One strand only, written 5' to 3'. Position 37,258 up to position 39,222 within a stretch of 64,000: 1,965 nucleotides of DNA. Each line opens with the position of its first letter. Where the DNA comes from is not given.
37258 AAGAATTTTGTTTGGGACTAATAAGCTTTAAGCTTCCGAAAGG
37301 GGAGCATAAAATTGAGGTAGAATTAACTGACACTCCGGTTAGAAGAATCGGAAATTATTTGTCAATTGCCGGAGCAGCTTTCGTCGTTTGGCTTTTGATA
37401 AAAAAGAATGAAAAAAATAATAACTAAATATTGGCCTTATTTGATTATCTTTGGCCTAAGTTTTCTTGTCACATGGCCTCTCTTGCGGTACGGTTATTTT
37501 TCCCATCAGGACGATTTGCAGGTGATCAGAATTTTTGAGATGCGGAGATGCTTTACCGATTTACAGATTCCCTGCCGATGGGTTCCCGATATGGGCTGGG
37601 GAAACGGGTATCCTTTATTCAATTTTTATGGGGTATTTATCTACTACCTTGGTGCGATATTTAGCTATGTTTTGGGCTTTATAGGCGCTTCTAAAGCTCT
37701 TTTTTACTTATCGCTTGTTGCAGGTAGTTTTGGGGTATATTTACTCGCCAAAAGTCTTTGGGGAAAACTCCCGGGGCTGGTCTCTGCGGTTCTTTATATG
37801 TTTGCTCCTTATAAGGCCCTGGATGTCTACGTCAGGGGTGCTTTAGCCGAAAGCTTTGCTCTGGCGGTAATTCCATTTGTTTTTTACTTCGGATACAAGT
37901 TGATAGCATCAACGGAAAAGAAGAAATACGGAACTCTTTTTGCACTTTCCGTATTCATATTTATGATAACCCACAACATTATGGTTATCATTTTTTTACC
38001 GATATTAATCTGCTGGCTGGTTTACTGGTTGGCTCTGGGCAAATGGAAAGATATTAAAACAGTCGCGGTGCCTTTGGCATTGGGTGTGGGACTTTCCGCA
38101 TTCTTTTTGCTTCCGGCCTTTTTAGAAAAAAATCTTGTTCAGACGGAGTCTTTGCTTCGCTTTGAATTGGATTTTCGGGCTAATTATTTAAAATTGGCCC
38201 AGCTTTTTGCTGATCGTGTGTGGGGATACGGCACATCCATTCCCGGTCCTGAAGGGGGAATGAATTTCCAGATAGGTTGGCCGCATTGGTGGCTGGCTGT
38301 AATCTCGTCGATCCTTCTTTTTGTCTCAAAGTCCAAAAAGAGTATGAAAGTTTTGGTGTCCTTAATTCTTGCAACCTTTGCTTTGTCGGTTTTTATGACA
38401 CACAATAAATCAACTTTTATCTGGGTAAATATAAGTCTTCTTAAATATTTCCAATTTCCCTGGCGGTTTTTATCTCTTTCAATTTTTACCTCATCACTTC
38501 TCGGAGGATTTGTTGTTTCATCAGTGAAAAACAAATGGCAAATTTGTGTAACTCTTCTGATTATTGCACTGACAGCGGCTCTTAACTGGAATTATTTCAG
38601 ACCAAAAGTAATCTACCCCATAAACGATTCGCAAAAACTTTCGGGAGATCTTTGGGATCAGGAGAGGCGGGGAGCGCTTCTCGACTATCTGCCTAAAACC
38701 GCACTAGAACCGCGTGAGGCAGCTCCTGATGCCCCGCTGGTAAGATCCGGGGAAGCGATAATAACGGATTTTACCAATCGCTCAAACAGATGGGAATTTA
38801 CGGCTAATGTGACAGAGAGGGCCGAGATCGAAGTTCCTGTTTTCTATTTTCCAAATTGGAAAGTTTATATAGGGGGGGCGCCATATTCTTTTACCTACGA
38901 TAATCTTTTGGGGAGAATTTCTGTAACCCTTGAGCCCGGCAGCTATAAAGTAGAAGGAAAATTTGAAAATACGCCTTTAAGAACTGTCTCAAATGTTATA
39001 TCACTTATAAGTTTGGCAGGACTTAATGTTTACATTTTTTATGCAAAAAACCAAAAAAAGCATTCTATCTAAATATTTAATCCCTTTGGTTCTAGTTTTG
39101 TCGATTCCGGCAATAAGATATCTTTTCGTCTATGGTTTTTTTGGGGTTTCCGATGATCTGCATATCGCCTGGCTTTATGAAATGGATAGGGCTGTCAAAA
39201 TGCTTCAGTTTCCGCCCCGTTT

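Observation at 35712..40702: Tandem triplication of a 550-570 aa membrane protein family with a conserved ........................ N-terminal loop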

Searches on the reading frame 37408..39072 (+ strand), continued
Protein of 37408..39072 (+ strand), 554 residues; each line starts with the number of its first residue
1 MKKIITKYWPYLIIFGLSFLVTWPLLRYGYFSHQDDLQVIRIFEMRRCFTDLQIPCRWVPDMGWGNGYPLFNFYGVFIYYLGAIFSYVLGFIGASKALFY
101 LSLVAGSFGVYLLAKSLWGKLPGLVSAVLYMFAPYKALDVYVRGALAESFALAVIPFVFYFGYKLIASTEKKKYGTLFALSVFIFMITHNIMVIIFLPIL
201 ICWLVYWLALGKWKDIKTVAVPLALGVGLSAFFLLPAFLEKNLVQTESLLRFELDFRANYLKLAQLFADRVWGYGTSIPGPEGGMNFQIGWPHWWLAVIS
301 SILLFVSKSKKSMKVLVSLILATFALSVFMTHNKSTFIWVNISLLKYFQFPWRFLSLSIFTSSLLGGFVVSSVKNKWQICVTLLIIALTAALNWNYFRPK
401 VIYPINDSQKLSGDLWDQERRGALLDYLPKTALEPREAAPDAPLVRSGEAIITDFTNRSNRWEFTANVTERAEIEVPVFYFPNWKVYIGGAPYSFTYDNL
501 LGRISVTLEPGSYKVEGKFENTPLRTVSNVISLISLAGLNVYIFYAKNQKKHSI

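Call 37: fold_search(model_id=the predicted structure, library=pdb)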
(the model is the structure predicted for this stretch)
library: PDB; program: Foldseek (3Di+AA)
matches with E <= 10: 370; with E <= 0.001: 18
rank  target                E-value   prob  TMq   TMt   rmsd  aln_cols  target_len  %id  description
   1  8age_A                1.1e-05  1.00  0.45  0.40  11.5       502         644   13  Structure of yeast oligosaccharylransferase complex with acceptor peptide bound (released 2022-12-07)
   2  3wak                  2.0e-05  1.00  0.44  0.30  10.7       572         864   14  Crystal structure of the Archaeoglobus fulgidus oligosaccharyltransferase (O29867_ARCFU) in the apo form (released 2013-10-30)
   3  5gmy_A                5.5e-05  1.00  0.40  0.28  14.8       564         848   14  Crystal structure of the Archaeoglobus fulgidus oligosaccharyltransferase (O29867_ARCFU) tethered with an acceptor pep (released 2017-02-01)
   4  6s7t_A                6.6e-05  1.00  0.35  0.29  18.9       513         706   11  Cryo-EM structure of human oligosaccharyltransferase complex OST-B (released 2019-12-18)
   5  7oci_F                1.0e-04  1.00  0.43  0.38  12.8       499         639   14  Cryo-EM structure of yeast Ost6p containing oligosaccharyltransferase complex (released 2022-02-16)
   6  3waj                  1.2e-04  1.00  0.35  0.26  15.7       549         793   14  Crystal structure of the Archaeoglobus fulgidus oligosaccharyltransferase (O29867_ARCFU) complex with Zn and sulfate (released 2013-10-30)
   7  8agb_A                1.9e-04  1.00  0.39  0.35  14.7       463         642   14  Structure of yeast oligosaccharylransferase complex with lipid-linked oligosaccharide bound (released 2022-12-07)
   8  6s7o_A                2.0e-04  1.00  0.43  0.37  14.9       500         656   14  Cryo-EM structure of human oligosaccharyltransferase complex OST-A (released 2019-12-18)
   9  6ezn_F                2.4e-04  1.00  0.40  0.35  14.8       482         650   12  Cryo-EM structure of the yeast oligosaccharyltransferase (OST) complex (released 2018-01-17)
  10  6c26_A                2.9e-04  1.00  0.49  0.43  12.3       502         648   14  The Cryo-EM structure of a eukaryotic oligosaccharyl transferase complex (released 2018-01-31)
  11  9n9j_I                4.1e-04  1.00  0.48  0.39  11.4       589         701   11  Structure of a GRP94 folding intermediate engaged with a CCDC134- and FKBP11-bound secretory translocon (released 2025-11-19)
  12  5f15                  4.5e-04  1.00  0.41  0.42   8.5       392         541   14  Crystal Structure of ArnT from Cupriavidus metallidurans bound to Undecaprenyl phosphate (released 2016-02-17)
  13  8pn9_A                4.5e-04  1.00  0.44  0.38  11.5       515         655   12  Structure of human oligosaccharyltransferase OST-A complex bound to NGI-1 (released 2024-05-08)
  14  8agc_A                5.6e-04  1.00  0.45  0.37  12.4       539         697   14  Structure of yeast oligosaccharylransferase complex with lipid-linked oligosaccharide and non-acceptor peptide bound (released 2022-12-07)
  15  6w98_A                7.5e-04  1.00  0.45  0.21   6.1       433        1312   13  Single-Particle Cryo-EM Structure of Arabinofuranosyltransferase AftD from Mycobacteria (released 2020-05-13)
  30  7bvc_B                4.5e-02  0.87  0.36  0.21  21.9       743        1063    9  Cryo-EM structure of Mycobacterium smegmatis arabinosyltransferase EmbA-EmbB-AcpM2 in complex with ethambutol (released 2020-04-29)
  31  7bvf_A                9.0e-02  0.80  0.36  0.21  21.5       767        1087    9  Cryo-EM structure of Mycobacterium tuberculosis arabinosyltransferase EmbA-EmbB-AcpM2 in complex with ethambutol (released 2020-04-29)
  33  7bvf_B                1.1e-01  0.69  0.34  0.21  22.2       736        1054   11  Cryo-EM structure of Mycobacterium tuberculosis arabinosyltransferase EmbA-EmbB-AcpM2 in complex with ethambutol (released 2020-04-29)
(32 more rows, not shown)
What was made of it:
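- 37408..39072 (+): Copy B (554 aa), PF10131 GT-C membrane protein. DD motif at residues 35-36 (37510-37515). EL1 Cys pair at C48/C56. The 18 Foldseek PDB hits with E <= 1e-3 are all GT-C enzymes (call 37).
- On GT-C glycosyltransferase superfamily: All 18 Foldseek PDB hits with E <= 1e-3 are GT-C enzymes (call 37).
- Closest known: Mycobacterial embC-embA-embB operon. Same: The Emb structures are among the fold hits (call 37).
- Closest known: STT3 / AglB / PglB oligosaccharyltransferases and ArnT. Same: These are the closest solved folds: Foldseek E 1e-5 to 1e-3, probability 1.0 (call 37).
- All 18 PDB Foldseek hits with E <= 1e-3 are GT-C enzymes: STT3, AglB, PglB, ArnT and AftD; EmbC, AftA, AftB and ALG12 follow at weaker E-values (call 37). 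hhalign against the window's own PMT_2 paralogs gives probability 97.5%, E 7.6e-12. The top fold matches are STT3, AglB and PglB (E 1e-5 to 8e-4, call 37). ArnT, AftD, AftA and AftB score nearly as well (call 37).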

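Call 45: search_protein_families(library=pfam, alignment_id=A2, max_evalue=0.01)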
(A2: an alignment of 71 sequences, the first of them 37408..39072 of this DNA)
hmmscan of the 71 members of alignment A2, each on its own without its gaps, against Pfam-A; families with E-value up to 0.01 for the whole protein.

A. member 1, window:37408-39072:+ (554 aa): 1 family
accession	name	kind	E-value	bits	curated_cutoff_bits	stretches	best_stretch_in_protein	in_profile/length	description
PF10131.15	PTPS_related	-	1.8e-06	27.1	26.4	1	71-407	1-320/621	6-pyruvoyl-tetrahydropterin synthase related domain; membrane protein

B. families by the number of members that match (of 71 scanned): 6 families
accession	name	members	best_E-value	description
PF10131.15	PTPS_related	53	8.1e-19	6-pyruvoyl-tetrahydropterin synthase related domain; membrane protein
PF13231.12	PMT_2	22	1.3e-08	Dolichyl-phosphate-mannose-protein mannosyltransferase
PF09586.16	YfhO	9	1.4e-08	Bacterial membrane protein YfhO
PF20176.3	DUF6541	9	4.4e-05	Family of unknown function (DUF6541)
PF02516.20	STT3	2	0.0016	Oligosaccharyl transferase STT3, N-terminal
PF13129.11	DUF3953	1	0.0053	Protein of unknown function (DUF3953)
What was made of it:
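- On Pfam PF10131 PTPS_related: 53 of 71 relatives match at E <= 0.01 (call 45).
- On YfhO (PF09586): 9 of 71 relatives match, best E 1.4e-8 (call 45).
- On STT3/AglB/PglB oligosaccharyltransferases: PF02516 matches 2 of 71 relatives weakly (call 45).
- Closest known: YfhO. Different: The window proteins do not hit PF09586; only 9 of 71 relatives do, and weakly (call 45).
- PF02516 STT3 matches only 2 of 71 relatives, and weakly (call 45).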

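Call 67: search_protein_representatives(alignment_id=A2)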
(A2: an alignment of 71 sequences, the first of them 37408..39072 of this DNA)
Query: 71 sequences, 551 profile positions. Proteins with E-value up to 0.001 (for the whole library): 19655; up to 1e-10: 14081; up to 1e-30: 6649. The best 150 are listed.
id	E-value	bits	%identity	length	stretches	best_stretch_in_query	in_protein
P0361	0.0e+00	1213.9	-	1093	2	4-549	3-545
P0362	1.7e-219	746.3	-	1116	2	9-543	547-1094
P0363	1.0e-217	740.4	-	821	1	7-547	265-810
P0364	4.7e-191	652.4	-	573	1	3-549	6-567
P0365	8.3e-190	648.3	-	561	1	2-546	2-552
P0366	1.1e-186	637.9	-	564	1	4-550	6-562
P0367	9.2e-186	634.9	-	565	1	5-545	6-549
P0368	8.2e-180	615.3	-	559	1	6-549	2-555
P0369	7.5e-178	608.8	-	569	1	2-550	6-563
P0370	1.3e-176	604.8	-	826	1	10-543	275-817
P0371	7.7e-176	602.2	-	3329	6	20-542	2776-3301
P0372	1.3e-174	598.2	-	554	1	4-550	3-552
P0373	6.4e-173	592.5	-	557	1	4-550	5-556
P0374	7.2e-173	592.4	-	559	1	6-543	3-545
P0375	9.0e-172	588.8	-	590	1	3-549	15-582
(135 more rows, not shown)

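Call 72: list_cluster_members(proteins=[window:37408-39072:+, window:39026-40702:+, window:35712-37427:+, P0362, P0371])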
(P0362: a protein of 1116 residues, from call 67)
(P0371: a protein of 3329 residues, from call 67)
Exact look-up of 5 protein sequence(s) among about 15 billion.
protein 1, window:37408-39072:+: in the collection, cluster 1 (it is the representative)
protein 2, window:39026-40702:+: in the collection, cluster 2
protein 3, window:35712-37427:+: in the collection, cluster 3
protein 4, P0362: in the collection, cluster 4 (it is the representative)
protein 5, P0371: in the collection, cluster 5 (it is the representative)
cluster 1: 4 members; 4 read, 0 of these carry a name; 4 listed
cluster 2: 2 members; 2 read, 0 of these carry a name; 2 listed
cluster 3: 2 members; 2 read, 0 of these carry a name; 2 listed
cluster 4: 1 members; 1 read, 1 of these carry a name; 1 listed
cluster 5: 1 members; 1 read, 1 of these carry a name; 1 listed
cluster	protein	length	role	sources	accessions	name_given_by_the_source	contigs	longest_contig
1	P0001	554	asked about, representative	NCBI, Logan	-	-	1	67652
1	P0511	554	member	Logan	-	-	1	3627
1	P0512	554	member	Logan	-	-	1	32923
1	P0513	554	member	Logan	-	-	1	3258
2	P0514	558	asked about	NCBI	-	-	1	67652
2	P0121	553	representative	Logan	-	-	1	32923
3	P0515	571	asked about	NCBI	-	-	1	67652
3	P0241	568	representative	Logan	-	-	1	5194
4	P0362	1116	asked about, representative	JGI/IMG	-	hypothetical protein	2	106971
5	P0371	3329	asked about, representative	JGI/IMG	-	uncharacterized membrane protein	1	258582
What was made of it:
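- Tried and rejected: The cluster look-up gave no organism name for the window's proteins (call 72).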

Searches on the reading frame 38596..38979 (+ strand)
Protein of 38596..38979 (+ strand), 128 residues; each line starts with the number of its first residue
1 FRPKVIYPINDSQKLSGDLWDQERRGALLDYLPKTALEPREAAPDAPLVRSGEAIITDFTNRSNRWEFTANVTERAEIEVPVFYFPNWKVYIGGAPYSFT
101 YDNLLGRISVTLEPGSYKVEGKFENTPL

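Call 75: predict_structure(alignment_id=A3)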
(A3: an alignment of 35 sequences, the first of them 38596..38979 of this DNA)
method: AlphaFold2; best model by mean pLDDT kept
length: 128 residues; sequences in the alignment: 35
mean_pLDDT: 79.8   pTM: 0.62
mean pLDDT of the five models: 79.8, 78.2, 77.7, 77.1, 75.3
residues with pLDDT >= 90: 62; 70-90: 20; 50-70: 43; < 50: 3
segments of 3 or more residues with pLDDT < 50: none
pLDDT, mean of each block of 10 residues (from residue 1): 54 61 58 54 82 95 93 96 90 94 87 97 76
secondary structure, 60 per line:
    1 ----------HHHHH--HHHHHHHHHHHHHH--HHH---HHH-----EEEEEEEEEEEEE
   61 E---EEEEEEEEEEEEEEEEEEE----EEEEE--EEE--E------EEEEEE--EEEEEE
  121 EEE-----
elements in order: H11-15 H18-31 E48-61 E65-83 E88-92 E95-97 E107-112 E115-123

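Call 77: fold_search(model_id=the predicted structure, library=pdb)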
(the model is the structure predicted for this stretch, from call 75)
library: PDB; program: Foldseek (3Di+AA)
matches with E <= 10: 947; with E <= 0.001: 0
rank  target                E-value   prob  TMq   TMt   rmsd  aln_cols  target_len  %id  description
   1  7xdi_F                7.6e-03  1.00  0.46  0.15   4.1        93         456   15  Tail structure of bacteriophage SSV19 (released 2022-08-10)
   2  2oym_A                1.5e-02  1.00  0.39  0.14   4.3        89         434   21  Endo-glycoceramidase II from Rhodococcus sp.: five-membered iminocyclitol complex (released 2007-03-06)
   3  8wue_A                2.1e-02  0.60  0.26  0.17  18.0       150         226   13  The sigma-1 receptor from Xenopus laevis in complex with dehydroepiandrosterone sulfate by soaking (C2 form) (released 2024-07-17)
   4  8exd_C                4.2e-02  1.00  0.44  0.10   3.7        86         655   16  Crystal structure of Aspergillus fumigatus sterylglucosidase A (released 2023-03-01)
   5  7w2e_H                4.2e-02  0.54  0.27  0.18  17.9       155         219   12  An open-like conformation of the sigma-1 receptor from Xenopus laevis (released 2022-03-16)
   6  7w2e_A                4.2e-02  0.54  0.27  0.18  17.9       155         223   12  An open-like conformation of the sigma-1 receptor from Xenopus laevis (released 2022-03-16)
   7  7w2e_E                4.2e-02  0.51  0.27  0.18  18.1       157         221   11  An open-like conformation of the sigma-1 receptor from Xenopus laevis (released 2022-03-16)
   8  6tvk                  4.7e-02  0.97  0.44  0.10   9.7       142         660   12  Alpha-L-fucosidase isoenzyme 2 from Paenibacillus thiaminolyticus (released 2021-07-21)
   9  5hk2_B                4.7e-02  0.57  0.28  0.19  18.1       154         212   11  Human sigma-1 receptor bound to 4-IBP (released 2016-04-06)
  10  5hk1_B                4.7e-02  0.57  0.28  0.19  18.2       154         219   11  Human sigma-1 receptor bound to PD144418 (released 2016-04-06)
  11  7w2h_S                4.7e-02  0.44  0.26  0.18  18.1       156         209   11  A double cysteine variant of the sigma-1 receptor from Xenopus laevis complexed with S1RA (released 2022-03-16)
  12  7w2h_P                5.0e-02  0.44  0.26  0.19  17.8       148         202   12  A double cysteine variant of the sigma-1 receptor from Xenopus laevis complexed with S1RA (released 2022-03-16)
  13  7w2d_C                5.0e-02  0.44  0.26  0.18  18.0       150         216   13  The closed conformation of the sigma-1 receptor from Xenopus laevis complexed with S1RA (released 2022-03-16)
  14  7w2c_G                5.3e-02  0.66  0.31  0.21  18.1       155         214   13  The closed conformation of the sigma-1 receptor from Xenopus laevis complexed with PRE084 (released 2022-03-16)
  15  7w2f_C                5.3e-02  0.51  0.27  0.18  18.0       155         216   12  An open-like conformation of the sigma-1 receptor from Xenopus laevis complexed with PRE084 by co-crystallization (released 2022-03-16)
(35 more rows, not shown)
